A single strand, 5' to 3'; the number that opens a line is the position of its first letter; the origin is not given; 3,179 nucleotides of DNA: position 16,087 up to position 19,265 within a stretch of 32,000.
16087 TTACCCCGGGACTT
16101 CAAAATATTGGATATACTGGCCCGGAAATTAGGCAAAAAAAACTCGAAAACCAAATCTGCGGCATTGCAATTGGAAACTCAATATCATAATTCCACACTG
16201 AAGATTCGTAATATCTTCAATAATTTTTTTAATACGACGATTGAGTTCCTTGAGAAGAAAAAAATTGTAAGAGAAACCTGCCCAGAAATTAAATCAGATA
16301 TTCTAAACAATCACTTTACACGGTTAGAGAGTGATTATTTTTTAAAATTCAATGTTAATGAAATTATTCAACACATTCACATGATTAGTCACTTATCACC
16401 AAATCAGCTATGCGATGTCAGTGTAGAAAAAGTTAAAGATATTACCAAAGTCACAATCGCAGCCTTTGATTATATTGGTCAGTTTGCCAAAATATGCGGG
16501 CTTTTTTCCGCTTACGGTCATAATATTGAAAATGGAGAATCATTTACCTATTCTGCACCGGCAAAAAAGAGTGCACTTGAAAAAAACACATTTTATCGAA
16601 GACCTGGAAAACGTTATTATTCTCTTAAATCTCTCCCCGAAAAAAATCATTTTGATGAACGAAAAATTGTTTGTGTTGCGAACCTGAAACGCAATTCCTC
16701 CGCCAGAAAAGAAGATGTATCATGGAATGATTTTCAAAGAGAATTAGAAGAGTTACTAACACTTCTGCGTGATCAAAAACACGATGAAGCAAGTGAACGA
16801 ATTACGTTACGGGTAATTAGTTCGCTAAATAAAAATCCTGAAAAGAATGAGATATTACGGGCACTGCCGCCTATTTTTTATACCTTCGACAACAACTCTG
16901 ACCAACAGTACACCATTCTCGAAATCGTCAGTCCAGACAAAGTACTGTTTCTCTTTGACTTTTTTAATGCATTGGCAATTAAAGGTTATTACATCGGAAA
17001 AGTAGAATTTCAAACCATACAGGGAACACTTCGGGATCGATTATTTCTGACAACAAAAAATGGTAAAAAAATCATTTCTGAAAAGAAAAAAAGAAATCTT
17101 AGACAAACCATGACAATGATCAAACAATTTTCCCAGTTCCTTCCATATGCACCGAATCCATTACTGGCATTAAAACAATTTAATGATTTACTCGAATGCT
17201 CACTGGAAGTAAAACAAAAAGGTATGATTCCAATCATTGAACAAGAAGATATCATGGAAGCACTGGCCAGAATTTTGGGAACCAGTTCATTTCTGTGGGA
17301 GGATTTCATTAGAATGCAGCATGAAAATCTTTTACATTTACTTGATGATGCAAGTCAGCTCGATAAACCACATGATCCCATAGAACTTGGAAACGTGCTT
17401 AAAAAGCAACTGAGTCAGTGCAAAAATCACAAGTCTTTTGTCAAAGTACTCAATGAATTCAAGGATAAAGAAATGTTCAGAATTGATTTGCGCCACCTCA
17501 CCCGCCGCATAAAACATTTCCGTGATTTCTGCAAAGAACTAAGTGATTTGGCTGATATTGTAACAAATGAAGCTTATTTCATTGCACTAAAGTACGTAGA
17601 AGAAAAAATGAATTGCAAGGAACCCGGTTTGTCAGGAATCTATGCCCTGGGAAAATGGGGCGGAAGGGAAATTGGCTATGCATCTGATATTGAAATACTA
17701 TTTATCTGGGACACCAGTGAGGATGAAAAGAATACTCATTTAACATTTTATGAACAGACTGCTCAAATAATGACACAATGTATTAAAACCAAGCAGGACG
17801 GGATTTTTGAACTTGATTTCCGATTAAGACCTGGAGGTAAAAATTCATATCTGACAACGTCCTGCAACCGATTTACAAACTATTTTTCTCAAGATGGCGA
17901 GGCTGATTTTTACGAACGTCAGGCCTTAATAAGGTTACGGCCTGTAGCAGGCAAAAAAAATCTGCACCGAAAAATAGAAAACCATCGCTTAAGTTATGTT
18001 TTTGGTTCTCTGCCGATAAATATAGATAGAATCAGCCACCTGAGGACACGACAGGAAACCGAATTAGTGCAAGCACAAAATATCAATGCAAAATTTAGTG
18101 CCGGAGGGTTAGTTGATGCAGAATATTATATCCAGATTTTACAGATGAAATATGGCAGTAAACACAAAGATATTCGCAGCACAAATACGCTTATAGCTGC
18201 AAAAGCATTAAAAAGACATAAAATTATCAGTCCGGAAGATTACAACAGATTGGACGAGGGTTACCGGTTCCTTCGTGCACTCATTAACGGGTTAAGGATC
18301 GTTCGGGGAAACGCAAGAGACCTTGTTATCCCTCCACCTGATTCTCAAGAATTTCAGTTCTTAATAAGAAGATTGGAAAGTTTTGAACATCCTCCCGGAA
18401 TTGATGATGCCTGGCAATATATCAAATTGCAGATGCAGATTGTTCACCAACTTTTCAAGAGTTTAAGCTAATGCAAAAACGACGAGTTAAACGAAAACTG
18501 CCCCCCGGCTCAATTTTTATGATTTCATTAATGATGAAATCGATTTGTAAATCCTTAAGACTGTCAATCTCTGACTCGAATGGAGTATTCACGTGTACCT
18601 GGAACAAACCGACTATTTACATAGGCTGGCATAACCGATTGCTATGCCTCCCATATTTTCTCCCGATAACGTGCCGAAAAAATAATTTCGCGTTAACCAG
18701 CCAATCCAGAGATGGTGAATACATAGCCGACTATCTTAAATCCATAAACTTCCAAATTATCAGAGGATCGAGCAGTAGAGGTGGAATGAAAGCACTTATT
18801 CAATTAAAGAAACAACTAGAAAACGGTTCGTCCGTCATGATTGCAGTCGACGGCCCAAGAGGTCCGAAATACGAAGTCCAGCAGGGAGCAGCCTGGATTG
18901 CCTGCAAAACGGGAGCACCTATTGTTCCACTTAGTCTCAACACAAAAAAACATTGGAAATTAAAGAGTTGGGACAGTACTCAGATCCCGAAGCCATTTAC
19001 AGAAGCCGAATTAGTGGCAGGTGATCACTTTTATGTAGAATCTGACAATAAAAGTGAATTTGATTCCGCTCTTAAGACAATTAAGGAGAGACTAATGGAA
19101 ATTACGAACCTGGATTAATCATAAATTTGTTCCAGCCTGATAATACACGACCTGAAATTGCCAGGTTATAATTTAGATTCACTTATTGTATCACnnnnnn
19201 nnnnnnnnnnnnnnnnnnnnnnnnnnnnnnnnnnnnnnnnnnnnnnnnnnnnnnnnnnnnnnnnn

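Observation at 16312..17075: GlnE chimera: a GlnD-type linker plus tandem ACT module inserted between the two nucleotidyltransferase halves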

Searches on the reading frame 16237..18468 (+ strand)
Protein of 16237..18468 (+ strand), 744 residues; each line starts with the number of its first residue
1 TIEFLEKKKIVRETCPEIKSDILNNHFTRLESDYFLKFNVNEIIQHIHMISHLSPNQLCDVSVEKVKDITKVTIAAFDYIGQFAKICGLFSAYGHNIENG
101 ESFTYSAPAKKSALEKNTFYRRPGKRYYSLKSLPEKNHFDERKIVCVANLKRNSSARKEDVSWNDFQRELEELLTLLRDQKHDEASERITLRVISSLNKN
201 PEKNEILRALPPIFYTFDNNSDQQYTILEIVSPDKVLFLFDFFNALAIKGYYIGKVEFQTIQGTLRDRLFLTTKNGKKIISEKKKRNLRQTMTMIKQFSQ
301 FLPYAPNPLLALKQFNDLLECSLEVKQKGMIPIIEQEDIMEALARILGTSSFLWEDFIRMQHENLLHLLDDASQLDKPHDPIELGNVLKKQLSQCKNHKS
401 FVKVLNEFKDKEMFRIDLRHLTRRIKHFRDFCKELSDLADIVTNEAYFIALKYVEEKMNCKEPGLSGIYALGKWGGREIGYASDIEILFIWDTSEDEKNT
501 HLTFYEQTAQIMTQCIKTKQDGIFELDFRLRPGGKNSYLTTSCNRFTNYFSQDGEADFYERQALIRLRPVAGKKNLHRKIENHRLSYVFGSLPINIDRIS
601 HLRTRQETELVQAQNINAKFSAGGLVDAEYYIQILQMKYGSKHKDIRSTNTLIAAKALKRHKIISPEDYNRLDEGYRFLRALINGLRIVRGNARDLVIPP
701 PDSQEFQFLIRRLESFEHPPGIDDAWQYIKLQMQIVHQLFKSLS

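Call 82: predict_structure(alignment_id=A3)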
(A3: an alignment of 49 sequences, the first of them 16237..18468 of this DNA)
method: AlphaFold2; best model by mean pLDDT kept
length: 744 residues; sequences in the alignment: 49
mean_pLDDT: 85.8   pTM: 0.79
mean pLDDT of the five models: 85.8, 84.3, 83.8, 82.7, 80.6
residues with pLDDT >= 90: 383; 70-90: 277; 50-70: 58; < 50: 26
segments of 3 or more residues with pLDDT < 50: 111-135
pLDDT, mean of each block of 10 residues (from residue 1): 89 92 89 91 95 93 92 93 90 89 82 42 38 51 92 72 93 92 86 77 55 84 90 76 77 87 87 84 83 78 83 82 62 67 82 68 70 85 95 94 94 89 85 95 97 96 96 94 92 87 96 87 85 93 96 90 95 96 95 90 93 94 96 96 95 97 97 93 87 85 87 71 81 97 92
secondary structure, 60 per line:
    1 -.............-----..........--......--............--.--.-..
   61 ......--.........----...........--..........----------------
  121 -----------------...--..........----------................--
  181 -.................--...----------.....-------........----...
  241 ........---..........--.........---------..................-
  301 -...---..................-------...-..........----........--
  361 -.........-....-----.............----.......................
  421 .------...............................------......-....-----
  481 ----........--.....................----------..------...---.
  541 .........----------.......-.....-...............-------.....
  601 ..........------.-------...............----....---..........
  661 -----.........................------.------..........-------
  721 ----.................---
elements in order (helices of 4 or more, strands of 3 or more residues): H2-14 H20-29 H32-37 H40-51 E59-66 E69-77 H82-92 E95-104 E143-152 H163-178 H182-198 E214-218 E226-233 H238-248 E252-261 E264-272 H282-299 H308-325 H337-346 H351-358 H362-370 H372-375 H381-393 H398-421 H428-458 E465-470 H472-475 E485-492 H495-515 E540-542 H543-549 H560-566 E568-572 H574-588 H596-610 H625-639 H644-647 H651-660 H666-690 H704-713 H725-741

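Call 84: fold_search(model_id=the predicted structure, library=pdb)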
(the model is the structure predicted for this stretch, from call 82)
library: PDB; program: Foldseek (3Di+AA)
matches with E <= 10: 311; with E <= 0.001: 4
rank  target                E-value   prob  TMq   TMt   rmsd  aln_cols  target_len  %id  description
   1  1v4a                  1.0e-18  1.00  0.49  0.81   4.3       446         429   19  Structure of the N-terminal Domain of Escherichia coli Glutamine Synthetase adenylyltransferase (released 2004-07-27)
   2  3k7d_A                9.4e-16  1.00  0.44  0.65   8.2       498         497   19  C-terminal (adenylylation) domain of E.coli Glutamine Synthetase Adenylyltransferase (released 2009-12-15)
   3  3k7d_B                3.0e-15  1.00  0.43  0.63   7.6       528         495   19  C-terminal (adenylylation) domain of E.coli Glutamine Synthetase Adenylyltransferase (released 2009-12-15)
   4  6yx5_B                2.1e-05  1.00  0.31  0.60   6.6       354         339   11  Structure of DrrA from Legionella pneumophilia in complex with human Rab8a (released 2020-12-23)
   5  7jsr_B                5.5e-03  0.90  0.13  0.07  21.6       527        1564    7  Crystal structure of the large glutamate dehydrogenase composed of 180 kDa subunits from Mycobacterium smegmatis (released 2021-06-09)
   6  7jsr_A                5.7e-03  0.92  0.13  0.07  21.2       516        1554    7  Crystal structure of the large glutamate dehydrogenase composed of 180 kDa subunits from Mycobacterium smegmatis (released 2021-06-09)
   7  9hv0                  7.7e-02  0.98  0.15  0.11  14.6       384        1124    9  CryoEM map of the large glutamate dehydrogenase composed of 180 kDa subunits from Mycobacterium smegmatis obtained in th (released 2026-01-14)
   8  6xz0                  1.0e-01  0.63  0.15  0.29  11.7       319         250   10  Crystal structure of spectinomycin adenyltransferase AAD(9) from Enterococcus faecialis with spectinomycin (released 2020-04-15)
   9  5mj6_B                1.1e-01  0.10  0.12  0.11  24.1       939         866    8  Ligand-induced conformational change of Insulin-regulated aminopeptidase: insights on catalytic mechanism and active s (released 2017-04-05)
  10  9dbj_C                1.1e-01  0.69  0.14  0.33  12.4       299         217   13  Structure of Hailong HalB R164A mutant with non-hydrolyzable dATP (released 2025-05-07)
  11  8q3b_C                1.3e-01  0.30  0.10  0.18  21.9       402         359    8  The closed state of the ASFV apo-RNA polymerase (released 2024-02-14)
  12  5mj6_A                1.3e-01  0.07  0.10  0.09  24.4       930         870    7  Ligand-induced conformational change of Insulin-regulated aminopeptidase: insights on catalytic mechanism and active s (released 2017-04-05)
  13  5lpa_A                1.5e-01  0.60  0.15  0.31  12.1       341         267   10  AadA E87Q in complex with ATP, calcium and dihydrostreptomycin (released 2018-01-17)
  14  8yqu_C                1.5e-01  0.30  0.10  0.17  18.9       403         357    9  African swine fever virus RNA Polymerase-M1249L complex1 (released 2024-11-06)
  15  7ae9_G                1.6e-01  0.96  0.13  0.46   6.3       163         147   13  Crystal structure of mono-AMPylated HEPN(R46E) toxin in complex with MNT antitoxin (released 2020-12-30)
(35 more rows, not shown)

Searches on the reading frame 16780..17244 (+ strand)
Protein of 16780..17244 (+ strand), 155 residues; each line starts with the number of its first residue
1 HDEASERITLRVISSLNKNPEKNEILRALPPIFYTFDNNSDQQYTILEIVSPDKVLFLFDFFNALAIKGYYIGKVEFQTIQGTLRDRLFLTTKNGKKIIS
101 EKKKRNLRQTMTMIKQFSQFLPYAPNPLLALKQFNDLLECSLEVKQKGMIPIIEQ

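Call 5: search_protein_families(library=pfam, proteins=[window:16780-17244:+], max_evalue=10)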
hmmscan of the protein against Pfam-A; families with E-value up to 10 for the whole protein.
window:16780-17244:+ (155 aa): 1 family
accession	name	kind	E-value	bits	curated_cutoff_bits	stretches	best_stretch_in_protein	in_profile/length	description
PF24931.1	ACT_ACR9_3rd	-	4.5e-05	23.9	27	1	35-113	3-82/98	ACR9-like, ACT-like domain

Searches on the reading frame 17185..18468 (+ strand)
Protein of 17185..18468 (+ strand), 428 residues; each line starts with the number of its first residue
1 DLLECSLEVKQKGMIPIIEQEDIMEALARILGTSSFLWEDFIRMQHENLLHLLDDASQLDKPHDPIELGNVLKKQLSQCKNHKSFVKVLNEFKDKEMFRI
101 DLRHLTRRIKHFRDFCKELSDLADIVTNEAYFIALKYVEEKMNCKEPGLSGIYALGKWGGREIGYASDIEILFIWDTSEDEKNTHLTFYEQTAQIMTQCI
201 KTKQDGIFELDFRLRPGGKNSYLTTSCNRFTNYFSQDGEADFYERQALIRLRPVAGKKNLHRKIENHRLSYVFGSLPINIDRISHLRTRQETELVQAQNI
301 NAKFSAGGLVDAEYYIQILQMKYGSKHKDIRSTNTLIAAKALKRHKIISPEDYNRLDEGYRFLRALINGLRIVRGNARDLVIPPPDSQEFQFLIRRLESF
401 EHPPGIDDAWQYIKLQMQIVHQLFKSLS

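Call 52: search_protein_families(library=ncbifam, proteins=[window:17185-18468:+], max_evalue=0.00001)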
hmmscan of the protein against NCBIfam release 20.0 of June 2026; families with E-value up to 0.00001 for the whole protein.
window:17185-18468:+ (428 aa): 3 families
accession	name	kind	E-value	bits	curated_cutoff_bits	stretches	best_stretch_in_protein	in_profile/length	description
NF010707.0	PRK14109.1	equivalog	1.2e-47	162.6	625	1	22-381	601-962/1010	bifunctional [glutamine synthetase] adenylyltransferase/[glutamine synthetase]-adenylyl-L-tyrosine phosphorylase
NF008292.0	PRK11072.1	equivalog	2e-44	151.9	487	2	18-268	547-807/946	bifunctional [glutamate--ammonia ligase]-adenylyl-L-tyrosine phosphorylase/[glutamate--ammonia-ligase] adenylyltransferase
NF010706.0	PRK14108.1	equivalog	1.9e-30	105.3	724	1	20-372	575-932/986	bifunctional [glutamine synthetase] adenylyltransferase/[glutamine synthetase]-adenylyl-L-tyrosine phosphorylase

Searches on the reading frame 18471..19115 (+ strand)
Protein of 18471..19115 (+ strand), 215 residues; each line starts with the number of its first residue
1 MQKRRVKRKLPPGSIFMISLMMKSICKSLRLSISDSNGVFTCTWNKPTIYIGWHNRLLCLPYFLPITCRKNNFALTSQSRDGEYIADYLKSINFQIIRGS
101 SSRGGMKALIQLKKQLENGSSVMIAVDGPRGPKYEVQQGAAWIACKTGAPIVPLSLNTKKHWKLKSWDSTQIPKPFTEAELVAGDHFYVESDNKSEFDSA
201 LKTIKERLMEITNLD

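Call 11: search_protein_families(library=ncbifam, proteins=[window:18471-19115:+], max_evalue=0.00001)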
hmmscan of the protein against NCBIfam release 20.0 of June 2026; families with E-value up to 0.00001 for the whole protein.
window:18471-19115:+ (215 aa): 0 families

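Call 34: search_protein_families(library=pfam, proteins=[window:18471-19115:+], max_evalue=0.001)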
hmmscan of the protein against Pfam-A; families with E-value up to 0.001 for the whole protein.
window:18471-19115:+ (215 aa): 1 family
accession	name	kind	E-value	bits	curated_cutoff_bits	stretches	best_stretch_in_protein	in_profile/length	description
PF04028.18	DUF374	-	3e-24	84.8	26.8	1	71-132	7-68/69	Domain of unknown function (DUF374)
